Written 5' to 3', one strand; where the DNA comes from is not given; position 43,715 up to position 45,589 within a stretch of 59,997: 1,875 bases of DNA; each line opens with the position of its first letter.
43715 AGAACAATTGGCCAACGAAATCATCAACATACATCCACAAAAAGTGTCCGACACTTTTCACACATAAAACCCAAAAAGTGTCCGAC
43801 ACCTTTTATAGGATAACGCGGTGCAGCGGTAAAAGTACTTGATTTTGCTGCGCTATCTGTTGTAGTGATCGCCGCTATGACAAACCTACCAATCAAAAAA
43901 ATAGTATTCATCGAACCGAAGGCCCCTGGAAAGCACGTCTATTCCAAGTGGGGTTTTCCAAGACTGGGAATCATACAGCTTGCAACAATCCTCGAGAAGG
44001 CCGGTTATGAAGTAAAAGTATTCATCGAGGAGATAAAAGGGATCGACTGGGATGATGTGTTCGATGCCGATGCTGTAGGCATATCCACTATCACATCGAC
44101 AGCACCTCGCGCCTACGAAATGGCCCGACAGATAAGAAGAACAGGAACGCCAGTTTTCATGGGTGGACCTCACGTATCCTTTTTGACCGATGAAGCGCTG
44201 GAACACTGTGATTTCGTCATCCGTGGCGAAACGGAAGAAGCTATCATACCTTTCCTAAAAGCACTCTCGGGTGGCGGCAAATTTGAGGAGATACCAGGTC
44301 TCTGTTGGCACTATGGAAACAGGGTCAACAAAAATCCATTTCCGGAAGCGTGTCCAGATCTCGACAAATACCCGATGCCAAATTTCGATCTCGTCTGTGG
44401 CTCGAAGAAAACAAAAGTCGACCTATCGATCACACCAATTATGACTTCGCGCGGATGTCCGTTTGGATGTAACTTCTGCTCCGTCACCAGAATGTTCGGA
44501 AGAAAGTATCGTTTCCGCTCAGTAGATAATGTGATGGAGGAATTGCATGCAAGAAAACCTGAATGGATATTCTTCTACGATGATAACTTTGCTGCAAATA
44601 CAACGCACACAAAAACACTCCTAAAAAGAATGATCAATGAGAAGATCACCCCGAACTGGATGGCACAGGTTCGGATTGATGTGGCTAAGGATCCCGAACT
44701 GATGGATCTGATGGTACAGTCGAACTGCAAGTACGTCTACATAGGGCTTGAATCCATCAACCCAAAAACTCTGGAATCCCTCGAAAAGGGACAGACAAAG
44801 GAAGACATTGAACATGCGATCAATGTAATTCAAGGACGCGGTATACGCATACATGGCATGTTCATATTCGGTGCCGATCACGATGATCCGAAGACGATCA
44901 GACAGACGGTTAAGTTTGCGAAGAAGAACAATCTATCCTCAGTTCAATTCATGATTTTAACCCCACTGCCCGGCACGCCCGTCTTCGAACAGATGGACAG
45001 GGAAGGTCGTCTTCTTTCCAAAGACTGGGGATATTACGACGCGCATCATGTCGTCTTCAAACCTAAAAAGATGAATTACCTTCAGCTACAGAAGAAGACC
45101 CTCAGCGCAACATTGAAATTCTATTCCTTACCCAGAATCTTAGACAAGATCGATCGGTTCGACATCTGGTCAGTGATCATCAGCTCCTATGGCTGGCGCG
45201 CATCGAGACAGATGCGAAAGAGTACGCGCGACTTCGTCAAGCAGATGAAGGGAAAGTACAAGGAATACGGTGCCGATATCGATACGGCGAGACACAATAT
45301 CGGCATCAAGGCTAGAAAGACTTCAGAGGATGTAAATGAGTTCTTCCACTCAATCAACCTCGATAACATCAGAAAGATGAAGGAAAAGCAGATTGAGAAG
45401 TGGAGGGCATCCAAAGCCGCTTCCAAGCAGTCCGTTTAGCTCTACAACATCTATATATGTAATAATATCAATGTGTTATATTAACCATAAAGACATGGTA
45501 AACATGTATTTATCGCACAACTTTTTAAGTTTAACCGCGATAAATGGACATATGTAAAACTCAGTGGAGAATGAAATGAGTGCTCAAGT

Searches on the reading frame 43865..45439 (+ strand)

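Call 10: search_protein_families(library=pfam, proteins=[window:43865-45439:+])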
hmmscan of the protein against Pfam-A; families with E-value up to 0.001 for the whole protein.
window:43865-45439:+ (524 aa): 2 families
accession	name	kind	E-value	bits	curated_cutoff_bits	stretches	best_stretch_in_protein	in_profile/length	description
PF04055.27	Radical_SAM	-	1.5e-18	68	29.5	1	194-352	3-166/166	Radical SAM superfamily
PF02310.24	B12-binding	-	1.6e-14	54.2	32.1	1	32-126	13-116/121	B12 binding domain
